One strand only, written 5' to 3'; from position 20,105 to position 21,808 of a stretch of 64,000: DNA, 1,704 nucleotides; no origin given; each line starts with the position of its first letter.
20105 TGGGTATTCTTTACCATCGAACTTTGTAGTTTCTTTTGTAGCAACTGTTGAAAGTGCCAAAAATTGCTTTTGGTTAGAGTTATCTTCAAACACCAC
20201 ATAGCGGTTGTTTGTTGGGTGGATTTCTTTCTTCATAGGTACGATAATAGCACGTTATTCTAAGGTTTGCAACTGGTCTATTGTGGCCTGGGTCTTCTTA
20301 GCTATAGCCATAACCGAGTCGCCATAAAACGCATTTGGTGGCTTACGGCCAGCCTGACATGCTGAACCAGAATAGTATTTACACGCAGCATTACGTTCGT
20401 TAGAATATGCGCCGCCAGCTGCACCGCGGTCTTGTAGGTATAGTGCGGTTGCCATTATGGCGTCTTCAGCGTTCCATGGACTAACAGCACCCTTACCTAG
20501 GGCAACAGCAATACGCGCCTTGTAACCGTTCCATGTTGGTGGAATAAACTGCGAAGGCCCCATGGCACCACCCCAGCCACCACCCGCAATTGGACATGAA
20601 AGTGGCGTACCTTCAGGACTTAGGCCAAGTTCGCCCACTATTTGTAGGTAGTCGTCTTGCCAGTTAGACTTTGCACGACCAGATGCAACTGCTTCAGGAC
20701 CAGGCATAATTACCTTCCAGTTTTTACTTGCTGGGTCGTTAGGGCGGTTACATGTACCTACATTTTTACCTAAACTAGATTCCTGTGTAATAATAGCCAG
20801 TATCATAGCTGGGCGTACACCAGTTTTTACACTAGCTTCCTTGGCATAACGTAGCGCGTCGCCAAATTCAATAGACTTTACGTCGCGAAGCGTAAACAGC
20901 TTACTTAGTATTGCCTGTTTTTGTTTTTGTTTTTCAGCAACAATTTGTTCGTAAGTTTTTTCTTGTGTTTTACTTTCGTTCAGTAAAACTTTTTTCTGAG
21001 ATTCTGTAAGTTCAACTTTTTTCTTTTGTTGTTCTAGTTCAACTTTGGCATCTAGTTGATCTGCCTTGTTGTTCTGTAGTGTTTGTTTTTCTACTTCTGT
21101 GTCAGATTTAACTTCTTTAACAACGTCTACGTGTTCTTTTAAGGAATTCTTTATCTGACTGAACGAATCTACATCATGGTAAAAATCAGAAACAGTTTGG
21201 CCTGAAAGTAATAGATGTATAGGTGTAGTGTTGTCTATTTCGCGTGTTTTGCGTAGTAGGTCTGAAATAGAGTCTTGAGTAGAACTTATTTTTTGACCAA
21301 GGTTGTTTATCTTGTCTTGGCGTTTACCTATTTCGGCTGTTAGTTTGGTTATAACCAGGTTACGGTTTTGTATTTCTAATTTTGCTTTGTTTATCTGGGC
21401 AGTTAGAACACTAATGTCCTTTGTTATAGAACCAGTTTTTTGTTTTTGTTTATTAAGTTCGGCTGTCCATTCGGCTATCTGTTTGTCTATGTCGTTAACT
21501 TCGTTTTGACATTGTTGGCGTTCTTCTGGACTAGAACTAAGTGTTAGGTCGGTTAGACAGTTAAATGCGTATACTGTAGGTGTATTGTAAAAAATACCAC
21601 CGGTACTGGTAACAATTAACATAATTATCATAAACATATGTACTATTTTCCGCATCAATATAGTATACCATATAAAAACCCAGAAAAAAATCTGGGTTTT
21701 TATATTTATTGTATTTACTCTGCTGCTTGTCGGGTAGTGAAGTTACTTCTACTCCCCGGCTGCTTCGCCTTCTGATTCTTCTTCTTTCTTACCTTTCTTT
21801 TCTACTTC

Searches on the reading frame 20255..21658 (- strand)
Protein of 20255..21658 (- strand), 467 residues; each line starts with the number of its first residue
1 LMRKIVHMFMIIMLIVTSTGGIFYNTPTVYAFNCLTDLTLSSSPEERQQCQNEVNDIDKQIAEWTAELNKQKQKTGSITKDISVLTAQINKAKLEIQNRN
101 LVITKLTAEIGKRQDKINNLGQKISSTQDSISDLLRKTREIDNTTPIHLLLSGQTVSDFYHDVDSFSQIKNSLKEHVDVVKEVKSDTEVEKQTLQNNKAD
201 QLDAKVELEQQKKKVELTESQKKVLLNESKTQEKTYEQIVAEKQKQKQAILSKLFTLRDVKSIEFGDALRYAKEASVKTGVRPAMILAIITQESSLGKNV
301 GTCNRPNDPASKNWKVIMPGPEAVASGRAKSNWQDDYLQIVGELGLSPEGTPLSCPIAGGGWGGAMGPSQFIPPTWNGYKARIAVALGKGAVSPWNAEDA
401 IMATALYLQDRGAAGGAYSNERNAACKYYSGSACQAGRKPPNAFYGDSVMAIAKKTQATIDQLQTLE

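Call 12: search_protein_families(library=pfam, proteins=[window:20255-21658:-], max_evalue=0.001)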
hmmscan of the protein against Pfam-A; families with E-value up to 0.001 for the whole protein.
window:20255-21658:- (467 aa): 1 family
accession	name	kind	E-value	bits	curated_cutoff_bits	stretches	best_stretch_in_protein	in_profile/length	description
PF13406.11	SLT_2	-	1.7e-11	44.4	24.3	1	207-413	8-201/292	Transglycosylase SLT domain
